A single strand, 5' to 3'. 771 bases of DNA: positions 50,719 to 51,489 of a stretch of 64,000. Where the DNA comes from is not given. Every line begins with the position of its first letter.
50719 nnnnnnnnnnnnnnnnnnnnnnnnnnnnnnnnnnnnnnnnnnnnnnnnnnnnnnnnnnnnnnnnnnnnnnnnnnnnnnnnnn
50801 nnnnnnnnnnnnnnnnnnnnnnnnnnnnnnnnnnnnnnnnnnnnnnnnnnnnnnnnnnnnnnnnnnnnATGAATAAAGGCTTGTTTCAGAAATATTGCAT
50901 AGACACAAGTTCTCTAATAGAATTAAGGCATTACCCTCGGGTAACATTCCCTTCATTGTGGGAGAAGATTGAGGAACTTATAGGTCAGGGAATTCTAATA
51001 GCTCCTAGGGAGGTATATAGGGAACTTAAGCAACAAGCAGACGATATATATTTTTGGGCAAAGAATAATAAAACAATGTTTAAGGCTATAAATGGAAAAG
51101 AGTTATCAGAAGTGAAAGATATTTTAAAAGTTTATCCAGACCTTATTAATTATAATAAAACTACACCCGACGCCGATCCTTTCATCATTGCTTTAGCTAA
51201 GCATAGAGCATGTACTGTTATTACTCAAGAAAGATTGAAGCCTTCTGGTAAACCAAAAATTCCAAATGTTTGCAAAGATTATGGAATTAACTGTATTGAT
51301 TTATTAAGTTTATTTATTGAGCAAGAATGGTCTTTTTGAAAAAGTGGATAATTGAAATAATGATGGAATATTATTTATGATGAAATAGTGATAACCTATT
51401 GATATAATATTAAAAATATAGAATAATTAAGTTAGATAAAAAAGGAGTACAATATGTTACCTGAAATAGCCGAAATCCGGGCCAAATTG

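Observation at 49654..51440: AT-rich HTH-ImmA/IrrE plus DUF4411 (PIN-like) two-gene cassette inserted between cobS and prfB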

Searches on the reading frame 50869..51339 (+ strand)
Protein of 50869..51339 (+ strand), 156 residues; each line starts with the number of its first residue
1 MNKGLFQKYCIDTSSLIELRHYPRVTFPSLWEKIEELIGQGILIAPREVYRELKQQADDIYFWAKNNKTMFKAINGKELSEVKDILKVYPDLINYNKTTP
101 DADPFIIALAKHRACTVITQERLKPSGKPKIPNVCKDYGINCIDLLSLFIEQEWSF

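Call 4: search_protein_families(library=pfam, proteins=[window:50869-51336:+], max_evalue=0.01)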
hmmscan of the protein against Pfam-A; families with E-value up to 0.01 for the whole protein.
window:50869-51336:+ (156 aa): 1 family
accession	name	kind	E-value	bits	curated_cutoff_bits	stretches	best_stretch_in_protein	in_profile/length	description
PF14367.12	DUF4411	-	1.5e-34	119.6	23.5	1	9-156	1-159/159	Domain of unknown function (DUF4411)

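Call 5: search_protein_families(library=padloc, proteins=[window:50869-51336:+], max_evalue=0.01)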
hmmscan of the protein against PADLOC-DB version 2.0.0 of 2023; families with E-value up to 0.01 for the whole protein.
window:50869-51336:+ (156 aa): 0 families

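Call 6: search_protein_families(library=ncbifam, proteins=[window:50869-51336:+], max_evalue=0.01)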
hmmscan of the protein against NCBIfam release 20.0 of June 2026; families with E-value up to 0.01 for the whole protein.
window:50869-51336:+ (156 aa): 0 families

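Call 7: search_protein_families(library=phrogs, proteins=[window:50869-51336:+], max_evalue=0.01)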
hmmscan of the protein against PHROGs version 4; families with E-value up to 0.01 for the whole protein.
window:50869-51336:+ (156 aa): 1 family
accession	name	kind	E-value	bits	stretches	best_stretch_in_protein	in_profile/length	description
phrog_11126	-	unknown function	2.2e-22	80.6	1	8-153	3-160/167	-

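Call 18: find_encoding_contigs(protein=window:50869-51339:+, flank=6000, max_places=6)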
Protein window:50869-51339:+ (156 aa): 1 contig read that carries it; 1 place shown.
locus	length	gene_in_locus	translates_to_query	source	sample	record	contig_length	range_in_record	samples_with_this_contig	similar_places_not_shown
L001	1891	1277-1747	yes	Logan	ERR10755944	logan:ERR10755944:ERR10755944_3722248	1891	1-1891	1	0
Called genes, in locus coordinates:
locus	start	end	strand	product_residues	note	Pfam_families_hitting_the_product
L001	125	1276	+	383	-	PF01381:HTH_3 (weak), PF06114:Peptidase_M78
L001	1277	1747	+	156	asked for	PF14367:DUF4411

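Call 35: find_homologous_proteins(query=window:50869-51336:+, max_evalue=0.00001)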
Query window:50869-51336:+ (156 aa): 63 proteins with E <= 0.00001 among 86 candidates.
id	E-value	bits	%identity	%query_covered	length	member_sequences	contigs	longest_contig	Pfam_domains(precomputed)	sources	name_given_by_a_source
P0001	3.3e-75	269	94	81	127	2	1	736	PF14367.13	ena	-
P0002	3.1e-68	247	70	100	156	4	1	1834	PF14367.13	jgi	jgi:hypothetical protein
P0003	1.6e-66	241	67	100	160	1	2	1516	PF14367.13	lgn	-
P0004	1.9e-61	225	66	96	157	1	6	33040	PF14367.13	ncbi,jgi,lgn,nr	ncbi:MAG: DUF4411 family protein [Deltaproteobacteria bacterium]|nr:DUF4411 family protein [Deltapro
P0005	3.1e-45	172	55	98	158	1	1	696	PF14367.13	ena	-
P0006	1.3e-43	167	52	96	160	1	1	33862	PF14367.13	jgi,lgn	jgi:hypothetical protein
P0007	5.7e-42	161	52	95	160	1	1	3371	PF14367.13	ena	-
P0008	2.7e-41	159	53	99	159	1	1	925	PF14367.13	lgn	-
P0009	5.2e-41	158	50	97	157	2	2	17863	PF14367.13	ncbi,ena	-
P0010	9.9e-41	157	51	95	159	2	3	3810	PF14367.13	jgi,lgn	-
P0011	3.2e-40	156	50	95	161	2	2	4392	PF14367.13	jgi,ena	-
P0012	2.3e-39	153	51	95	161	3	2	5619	PF14367.13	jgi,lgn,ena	-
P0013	1.3e-38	150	51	100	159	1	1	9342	PF14367.13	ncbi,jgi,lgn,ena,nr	ncbi:MAG: DUF4411 family protein [Spirochaetota bacterium]|nr:DUF4411 family protein [Spirochaetota 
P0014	4.1e-38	149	54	95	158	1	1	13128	PF14367.13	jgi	jgi:predicted nucleic acid-binding protein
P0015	9.1e-37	144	49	95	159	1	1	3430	PF14367.13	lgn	-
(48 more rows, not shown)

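Call 36: find_encoding_contigs(protein=P0002, flank=6000, max_places=4)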
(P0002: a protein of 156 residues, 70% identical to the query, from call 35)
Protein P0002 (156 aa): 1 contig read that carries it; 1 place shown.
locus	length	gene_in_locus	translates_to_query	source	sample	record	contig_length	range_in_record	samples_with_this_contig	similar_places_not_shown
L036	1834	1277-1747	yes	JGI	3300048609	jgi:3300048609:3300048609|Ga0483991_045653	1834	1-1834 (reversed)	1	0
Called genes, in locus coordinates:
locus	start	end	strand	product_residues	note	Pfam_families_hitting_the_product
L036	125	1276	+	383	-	PF01381:HTH_3 (weak), PF06114:Peptidase_M78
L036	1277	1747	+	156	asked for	PF14367:DUF4411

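Call 37: find_encoding_contigs(protein=P0004, flank=6000, max_places=6)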
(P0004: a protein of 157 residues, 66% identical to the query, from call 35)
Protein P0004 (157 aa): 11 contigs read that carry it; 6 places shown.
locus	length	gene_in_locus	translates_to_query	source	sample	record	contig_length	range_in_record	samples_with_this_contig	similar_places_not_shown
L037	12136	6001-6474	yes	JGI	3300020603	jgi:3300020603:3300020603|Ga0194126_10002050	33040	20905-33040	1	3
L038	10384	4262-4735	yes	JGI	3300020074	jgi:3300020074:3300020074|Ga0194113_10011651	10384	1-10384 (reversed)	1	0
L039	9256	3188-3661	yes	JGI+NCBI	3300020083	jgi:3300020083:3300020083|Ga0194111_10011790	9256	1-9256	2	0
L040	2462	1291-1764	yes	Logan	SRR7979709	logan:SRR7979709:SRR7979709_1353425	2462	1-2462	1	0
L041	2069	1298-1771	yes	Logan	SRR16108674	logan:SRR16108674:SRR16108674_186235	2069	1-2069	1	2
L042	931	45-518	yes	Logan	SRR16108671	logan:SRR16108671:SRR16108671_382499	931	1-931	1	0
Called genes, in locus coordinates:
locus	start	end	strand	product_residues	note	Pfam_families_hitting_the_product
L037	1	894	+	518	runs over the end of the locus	PF12801:Fer4_5, PF14697:Fer4_21 (faint), PF12801:Fer4_5 (weak), PF13183:Fer4_8 (faint), PF12838:Fer4_7 (weak), PF00037:Fer4 (weak), PF12797:Fer4_2 (weak), PF12837:Fer4_6 (weak), +2 more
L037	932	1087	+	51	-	PF05635:23S_rRNA_IVP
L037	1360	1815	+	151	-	PF00293:NUDIX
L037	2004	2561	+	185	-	-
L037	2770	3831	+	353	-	PF02277:DBI_PRT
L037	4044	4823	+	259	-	PF02654:CobS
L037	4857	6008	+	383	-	PF01381:HTH_3 (weak), PF06114:Peptidase_M78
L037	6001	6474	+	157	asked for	PF14367:DUF4411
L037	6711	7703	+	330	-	PF03462:PCRF, PF00472:RF-1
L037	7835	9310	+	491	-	PF17159:MASE3, PF00512:HisKA, PF02518:HATPase_c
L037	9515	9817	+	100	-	PF12840:HTH_20, PF01022:HTH_5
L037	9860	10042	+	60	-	-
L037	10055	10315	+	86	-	-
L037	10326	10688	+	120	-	PF00581:Rhodanese (weak)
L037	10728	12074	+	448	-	PF02683:DsbD_TM, PF00085:Thioredoxin, PF03190:Thioredox_DsbH, PF13098:Thioredoxin_2, PF13899:Thioredoxin_7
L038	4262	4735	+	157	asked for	PF14367:DUF4411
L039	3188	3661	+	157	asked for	PF14367:DUF4411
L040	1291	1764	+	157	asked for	PF14367:DUF4411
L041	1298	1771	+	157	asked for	PF14367:DUF4411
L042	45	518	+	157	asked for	PF14367:DUF4411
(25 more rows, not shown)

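Call 38: find_encoding_contigs(protein=P0006, flank=6000, max_places=3)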
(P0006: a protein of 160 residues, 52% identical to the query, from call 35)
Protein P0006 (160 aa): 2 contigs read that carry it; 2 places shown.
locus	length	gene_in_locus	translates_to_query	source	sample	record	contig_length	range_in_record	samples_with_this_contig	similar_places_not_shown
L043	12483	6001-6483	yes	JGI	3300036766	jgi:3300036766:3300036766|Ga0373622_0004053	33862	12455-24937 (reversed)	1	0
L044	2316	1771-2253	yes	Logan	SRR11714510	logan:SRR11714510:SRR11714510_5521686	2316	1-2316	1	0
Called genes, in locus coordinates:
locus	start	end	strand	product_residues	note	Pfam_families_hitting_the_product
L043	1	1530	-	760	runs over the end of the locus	-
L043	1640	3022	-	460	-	PF00275:EPSP_synthase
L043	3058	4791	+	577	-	PF02463:SMC_N, PF13191:AAA_16 (faint), PF13476:AAA_23 (weak)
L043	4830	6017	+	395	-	PF01381:HTH_3, PF13560:HTH_31 (faint), PF06114:Peptidase_M78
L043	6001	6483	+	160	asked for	PF14367:DUF4411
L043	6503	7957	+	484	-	PF01406:tRNA-synt_1e, PF00133:tRNA-synt_1 (weak), PF09334:tRNA-synt_1g (weak), PF01921:tRNA-synt_1f (weak), PF09190:DALR_2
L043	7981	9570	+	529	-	PF01979:Amidohydro_1, PF07969:Amidohydro_3 (weak)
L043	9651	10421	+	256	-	-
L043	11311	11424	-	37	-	-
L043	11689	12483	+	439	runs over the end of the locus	PF03349:Toluene_X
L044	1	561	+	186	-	?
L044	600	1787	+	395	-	PF01381:HTH_3, PF13560:HTH_31 (faint), PF06114:Peptidase_M78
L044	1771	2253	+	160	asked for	PF14367:DUF4411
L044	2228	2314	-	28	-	?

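Call 39: find_encoding_contigs(protein=P0003, flank=6000, max_places=3)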
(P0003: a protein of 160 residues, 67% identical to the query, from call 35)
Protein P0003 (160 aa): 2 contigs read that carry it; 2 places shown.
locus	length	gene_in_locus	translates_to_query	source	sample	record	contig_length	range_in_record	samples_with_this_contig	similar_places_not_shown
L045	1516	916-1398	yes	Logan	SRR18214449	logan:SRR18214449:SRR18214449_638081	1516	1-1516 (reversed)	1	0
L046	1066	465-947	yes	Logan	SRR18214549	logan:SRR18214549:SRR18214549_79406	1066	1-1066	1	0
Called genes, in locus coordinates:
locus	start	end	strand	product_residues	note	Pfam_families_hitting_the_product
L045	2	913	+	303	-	?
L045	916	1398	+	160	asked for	PF14367:DUF4411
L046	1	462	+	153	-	?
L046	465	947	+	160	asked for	PF14367:DUF4411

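Call 49: predict_structure(alignment_id=A3)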
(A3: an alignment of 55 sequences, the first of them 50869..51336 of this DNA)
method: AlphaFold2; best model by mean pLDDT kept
length: 156 residues; sequences in the alignment: 55
mean_pLDDT: 93.2   pTM: 0.88
mean pLDDT of the five models: 93.2, 93.1, 92.8, 92.7, 90.3
residues with pLDDT >= 90: 133; 70-90: 17; 50-70: 4; < 50: 2
segments of 3 or more residues with pLDDT < 50: none
pLDDT, mean of each block of 10 residues (from residue 1): 69 96 95 97 97 90 97 97 96 85 97 97 92 97 96 92
secondary structure, 60 per line:
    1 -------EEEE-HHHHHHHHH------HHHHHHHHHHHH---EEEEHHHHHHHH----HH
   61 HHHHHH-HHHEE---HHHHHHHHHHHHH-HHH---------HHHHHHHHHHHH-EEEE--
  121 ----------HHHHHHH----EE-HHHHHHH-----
elements in order: E8-11 H13-21 H28-39 E43-46 H47-54 H59-66 H76-88 H102-113 E115-118 H131-137 H145-151

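Call 53: fold_search(model_id=the predicted structure, library=pdb)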
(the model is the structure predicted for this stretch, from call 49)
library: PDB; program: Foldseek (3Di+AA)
matches with E <= 10: 433; with E <= 0.001: 15
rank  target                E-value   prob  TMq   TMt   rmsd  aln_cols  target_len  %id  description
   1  3h87_B                3.5e-05  1.00  0.61  0.68   4.9       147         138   16  Rv0301 Rv0300 Toxin Antitoxin Complex from Mycobacterium tuberculosis (released 2009-05-05)
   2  1y82_B                7.0e-05  1.00  0.56  0.59   5.9       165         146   18  Conserved hypothetical protein Pfu-367848-001 from Pyrococcus furiosus (released 2005-01-25)
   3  3h87_A                1.8e-04  1.00  0.59  0.67   5.1       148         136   16  Rv0301 Rv0300 Toxin Antitoxin Complex from Mycobacterium tuberculosis (released 2009-05-05)
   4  1v8p_C                2.1e-04  1.00  0.52  0.58   4.9       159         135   16  Crystal structure of PAE2754 from Pyrobaculum aerophilum (released 2004-02-10)
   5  1v8p_B                2.4e-04  1.00  0.51  0.58   4.9       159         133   16  Crystal structure of PAE2754 from Pyrobaculum aerophilum (released 2004-02-10)
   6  5h4g_A                2.7e-04  1.00  0.54  0.57   5.0       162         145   14  Structure of PIN-domain protein (VapC4 toxin) from Pyrococcus horikoshii determined at 1.77 A resolution (released 2016-11-23)
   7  1y82_D                3.5e-04  1.00  0.59  0.65   5.5       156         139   18  Conserved hypothetical protein Pfu-367848-001 from Pyrococcus furiosus (released 2005-01-25)
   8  1y82_A                3.7e-04  1.00  0.56  0.59   5.6       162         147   17  Conserved hypothetical protein Pfu-367848-001 from Pyrococcus furiosus (released 2005-01-25)
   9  1v8o_H                4.2e-04  1.00  0.53  0.59   4.5       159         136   19  Crystal Structure of PAE2754 from Pyrobaculum aerophilum (released 2004-02-10)
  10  1v8p_A                4.2e-04  1.00  0.51  0.59   4.9       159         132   16  Crystal structure of PAE2754 from Pyrobaculum aerophilum (released 2004-02-10)
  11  6a7v_A                8.0e-04  1.00  0.55  0.62   5.9       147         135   12  Crystal structure of Mycobacterium tuberculosis VapBC11 toxin-antitoxin complex (released 2018-10-10)
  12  1v8o_A                8.0e-04  1.00  0.50  0.57   4.9       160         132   15  Crystal Structure of PAE2754 from Pyrobaculum aerophilum (released 2004-02-10)
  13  5sv2                  9.0e-04  1.00  0.54  0.61   5.2       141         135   13  Toxin VapC21 from Mycobacterium tuberculosis (released 2016-09-14)
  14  1ye5_B                9.0e-04  1.00  0.60  0.63   5.2       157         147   15  Crystal structure of hypothetical protein of unknown function from pyrococcus horikoshii OT3 (released 2005-05-17)
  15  1v8o_B                9.6e-04  1.00  0.50  0.56   4.9       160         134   15  Crystal Structure of PAE2754 from Pyrobaculum aerophilum (released 2004-02-10)
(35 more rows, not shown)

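Call 56: find_related_loci(query=A3, collection=viral_contigs, flank=4000)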
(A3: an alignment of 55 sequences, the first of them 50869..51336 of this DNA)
Query A3 (156 aa) in viral_contigs; peptide patterns used: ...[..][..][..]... (x = any residue, [..] = any of these).
64 stretches matched a pattern; 38 encode a relative of the query (tblastn E <= 1e-3); 38 distinct loci.
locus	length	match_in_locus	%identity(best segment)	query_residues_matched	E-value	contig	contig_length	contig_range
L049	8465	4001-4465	39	4-154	2e-33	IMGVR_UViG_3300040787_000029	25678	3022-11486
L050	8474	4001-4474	39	9-156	1e-30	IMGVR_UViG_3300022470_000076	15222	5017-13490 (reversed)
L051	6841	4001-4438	38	8-149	3e-29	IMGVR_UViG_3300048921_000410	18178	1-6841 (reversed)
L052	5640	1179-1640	38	9-156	1e-28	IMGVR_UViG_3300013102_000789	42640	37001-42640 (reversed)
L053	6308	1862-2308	34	9-154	1e-26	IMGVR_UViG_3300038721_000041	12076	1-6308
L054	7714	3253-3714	36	9-156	2e-25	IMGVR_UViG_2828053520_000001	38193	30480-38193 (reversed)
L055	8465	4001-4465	37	9-156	5e-25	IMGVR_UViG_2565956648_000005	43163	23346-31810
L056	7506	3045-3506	32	9-156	1e-22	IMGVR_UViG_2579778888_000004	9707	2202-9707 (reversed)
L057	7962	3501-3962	32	9-156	4e-22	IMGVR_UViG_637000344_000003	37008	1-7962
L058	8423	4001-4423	33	7-141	1e-21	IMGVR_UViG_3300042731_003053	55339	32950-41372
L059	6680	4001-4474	36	8-156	4e-21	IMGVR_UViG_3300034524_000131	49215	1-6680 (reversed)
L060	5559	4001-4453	33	9-154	8e-19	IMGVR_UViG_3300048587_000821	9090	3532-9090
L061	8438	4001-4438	32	9-140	7e-18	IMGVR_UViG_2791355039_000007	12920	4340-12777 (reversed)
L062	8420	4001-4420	35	9-144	3e-17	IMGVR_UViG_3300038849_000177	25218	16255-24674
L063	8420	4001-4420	35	9-144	8e-17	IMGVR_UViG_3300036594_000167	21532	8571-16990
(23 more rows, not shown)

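Call 58: search_dna_similar(query=window:50869-51336:+, collection=phages, mode=protein, max_rows=15)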
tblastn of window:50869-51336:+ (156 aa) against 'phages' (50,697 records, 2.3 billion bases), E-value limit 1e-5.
Records with a match: 1; places in all: 1; records where one place covers at least 80% of the query: 1.
Best place of each record, by identity: <60% 1.
By first word of the organism name: Bacteriophage 1.
By host as written in the record: - 1.
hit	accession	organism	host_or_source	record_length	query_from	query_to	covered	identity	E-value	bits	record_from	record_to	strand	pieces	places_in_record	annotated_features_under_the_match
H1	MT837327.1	Bacteriophage sp.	human fecal samples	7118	5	156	97%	39.6%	7e-26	107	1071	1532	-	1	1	record has no annotation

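Call 59: search_dna_similar(query=window:50869-51336:+, collection=plasmids, mode=protein, max_rows=15)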
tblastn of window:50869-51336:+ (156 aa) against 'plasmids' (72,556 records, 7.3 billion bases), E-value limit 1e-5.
Records with a match: 16; places in all: 16; records where one place covers at least 80% of the query: 13.
Best place of each record, by identity: <60% 16.
By first word of the organism name: Pseudosulfitobacter 3; Enterobacter 3; Pseudomonas 2; Bradyrhizobium 1; Rhizobium 1; Arthrobacter 1; Methylorubrum 1; Leptospira 1; Loigolactobacillus 1; Burkholderia 1; and 1 more.
By predicted mobility (MOB-suite, as given by PLSDB): conjugative 8; non-mobilizable 5; mobilizable 3.
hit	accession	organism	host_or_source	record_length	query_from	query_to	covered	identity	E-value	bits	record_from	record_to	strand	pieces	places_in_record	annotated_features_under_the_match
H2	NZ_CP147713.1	Bradyrhizobium septentrionale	Glycine max,cell culture,Root nodule ...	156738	4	154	97%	38.7%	7e-22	97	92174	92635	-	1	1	DUF4411 family protein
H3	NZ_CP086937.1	Pseudosulfitobacter pseudonitzschiae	Skeletonema costatum,The surface ...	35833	9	156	95%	36.1%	4e-19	90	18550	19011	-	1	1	PIN domain-containing protein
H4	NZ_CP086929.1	Pseudosulfitobacter pseudonitzschiae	Skeletonema costatum,The surface ...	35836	9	156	95%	36.1%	4e-19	90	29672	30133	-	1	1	PIN domain-containing protein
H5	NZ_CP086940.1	Pseudosulfitobacter pseudonitzschiae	Skeletonema costatum,The surface ...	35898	9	156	95%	36.1%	4e-19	90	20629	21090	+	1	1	PIN domain-containing protein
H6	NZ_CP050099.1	Rhizobium leguminosarum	Trifolium pratense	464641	3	156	99%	32.9%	3e-16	82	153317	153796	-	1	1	PIN domain-containing protein | XRE family transcriptional regulator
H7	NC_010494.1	Arthrobacter sp. AK-1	-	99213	9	156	95%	33.3%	3e-20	93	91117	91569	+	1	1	DUF4411 family protein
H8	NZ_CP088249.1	Methylorubrum sp. B1-46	single cell,human skin swab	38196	3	156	99%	31.2%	1e-17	85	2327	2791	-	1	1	DUF4411 family protein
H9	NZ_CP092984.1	Leptospira interrogans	Homo sapiens,blood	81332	4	156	98%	27.9%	1e-8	60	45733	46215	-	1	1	DUF4411 family protein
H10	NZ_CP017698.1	Loigolactobacillus coryniformis subsp. torquens DSM 20004 = ...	single cell,air of cow shed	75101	8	148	90%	29.9%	3e-7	56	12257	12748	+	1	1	DUF4411 family protein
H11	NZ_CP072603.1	Burkholderia latens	Homo sapiens,sputum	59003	35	156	78%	32.8%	1e-11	68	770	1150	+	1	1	PIN domain-containing protein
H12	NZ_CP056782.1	Enterobacter pasteurii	bacterial culture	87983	8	151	92%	27.7%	8e-9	60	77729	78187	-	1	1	DUF4411 family protein | XRE family transcriptional regulator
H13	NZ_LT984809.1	Cupriavidus taiwanensis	-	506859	9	149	90%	26.9%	2e-7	56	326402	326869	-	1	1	DUF4411 family protein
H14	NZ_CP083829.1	Enterobacter kobei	Homo sapiens,Secretion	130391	6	151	94%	25.8%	3e-9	61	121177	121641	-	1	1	DUF4411 family protein | XRE family transcriptional regulator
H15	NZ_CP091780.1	Enterobacter mori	Pure isolate,freshwater stream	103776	8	151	92%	25.5%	2e-8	59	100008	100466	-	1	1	DUF4411 family protein | XRE family transcriptional regulator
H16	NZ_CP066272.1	Pseudomonas tremae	Prunus avium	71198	13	135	79%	28.2%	1e-6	54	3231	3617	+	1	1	DUF4411 family protein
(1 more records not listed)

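Call 64: search_solved_structures(query=A3, max_evalue=1)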
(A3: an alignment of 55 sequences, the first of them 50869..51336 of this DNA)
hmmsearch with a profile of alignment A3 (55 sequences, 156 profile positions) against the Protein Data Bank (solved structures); distinct sequences matched with E-value up to 1: 18.
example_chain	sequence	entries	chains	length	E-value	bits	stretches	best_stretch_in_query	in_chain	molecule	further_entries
9vzy_D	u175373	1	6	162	1.3e-42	148.4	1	5-156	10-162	DUF4411 family protein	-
9vzz_A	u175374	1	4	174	6.3e-41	142.9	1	5-156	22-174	DUF4411 family protein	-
7mqv_A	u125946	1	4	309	0.058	16.3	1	56-94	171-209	Prephenate dehydrogenase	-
5uyy_A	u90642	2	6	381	0.1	15.5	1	56-94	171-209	Prephenate dehydrogenase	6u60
5tgw_A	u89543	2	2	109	0.16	14.9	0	49-100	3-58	PS1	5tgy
1o4w_A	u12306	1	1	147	0.32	13.9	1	94-132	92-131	PIN (PilT N-terminus) domain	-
3zvk_A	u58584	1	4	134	0.44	13.5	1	27-134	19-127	TOXIN OF TOXIN-ANTITOXIN SYSTEM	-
2h1o_A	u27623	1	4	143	0.64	13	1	81-120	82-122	Trafficking protein B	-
2bsq_A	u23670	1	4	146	0.66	12.9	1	81-120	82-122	TRAFFICKING PROTEIN B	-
1mp9_A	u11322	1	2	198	0.69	12.9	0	18-87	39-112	TATA-binding protein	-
6fvt_R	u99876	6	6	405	0.71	12.8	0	51-105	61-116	26S proteasome regulatory subunit RPN7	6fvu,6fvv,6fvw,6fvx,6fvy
3h60_A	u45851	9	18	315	0.74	12.8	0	57-95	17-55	Serine/threonine-protein phosphatase 5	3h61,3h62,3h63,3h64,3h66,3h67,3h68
5hpe_A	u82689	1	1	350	0.76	12.7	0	57-95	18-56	Serine/threonine-protein phosphatase 5,Hsp90 co-chaperone Cdc37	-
3jck_D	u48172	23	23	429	0.77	12.7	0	51-105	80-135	26S proteasome regulatory subunit RPN7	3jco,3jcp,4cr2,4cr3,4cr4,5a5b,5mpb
1s95_A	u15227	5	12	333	0.8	12.7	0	57-95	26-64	Serine/threonine protein phosphatase 5 | Serine/threonine-protein phosphatase 5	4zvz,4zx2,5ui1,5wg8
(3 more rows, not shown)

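Call 66: search_solved_structures(query=window:50869-51336:+, max_evalue=0.001, show_alignments=2)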
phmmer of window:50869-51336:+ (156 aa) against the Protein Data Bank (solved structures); distinct sequences matched with E-value up to 0.001: 2.
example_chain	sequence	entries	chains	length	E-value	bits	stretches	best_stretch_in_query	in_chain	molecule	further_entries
9vzy_D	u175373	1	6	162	2.7e-20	76.1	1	9-156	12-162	DUF4411 family protein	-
9vzz_A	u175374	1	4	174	2.5e-19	73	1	10-156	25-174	DUF4411 family protein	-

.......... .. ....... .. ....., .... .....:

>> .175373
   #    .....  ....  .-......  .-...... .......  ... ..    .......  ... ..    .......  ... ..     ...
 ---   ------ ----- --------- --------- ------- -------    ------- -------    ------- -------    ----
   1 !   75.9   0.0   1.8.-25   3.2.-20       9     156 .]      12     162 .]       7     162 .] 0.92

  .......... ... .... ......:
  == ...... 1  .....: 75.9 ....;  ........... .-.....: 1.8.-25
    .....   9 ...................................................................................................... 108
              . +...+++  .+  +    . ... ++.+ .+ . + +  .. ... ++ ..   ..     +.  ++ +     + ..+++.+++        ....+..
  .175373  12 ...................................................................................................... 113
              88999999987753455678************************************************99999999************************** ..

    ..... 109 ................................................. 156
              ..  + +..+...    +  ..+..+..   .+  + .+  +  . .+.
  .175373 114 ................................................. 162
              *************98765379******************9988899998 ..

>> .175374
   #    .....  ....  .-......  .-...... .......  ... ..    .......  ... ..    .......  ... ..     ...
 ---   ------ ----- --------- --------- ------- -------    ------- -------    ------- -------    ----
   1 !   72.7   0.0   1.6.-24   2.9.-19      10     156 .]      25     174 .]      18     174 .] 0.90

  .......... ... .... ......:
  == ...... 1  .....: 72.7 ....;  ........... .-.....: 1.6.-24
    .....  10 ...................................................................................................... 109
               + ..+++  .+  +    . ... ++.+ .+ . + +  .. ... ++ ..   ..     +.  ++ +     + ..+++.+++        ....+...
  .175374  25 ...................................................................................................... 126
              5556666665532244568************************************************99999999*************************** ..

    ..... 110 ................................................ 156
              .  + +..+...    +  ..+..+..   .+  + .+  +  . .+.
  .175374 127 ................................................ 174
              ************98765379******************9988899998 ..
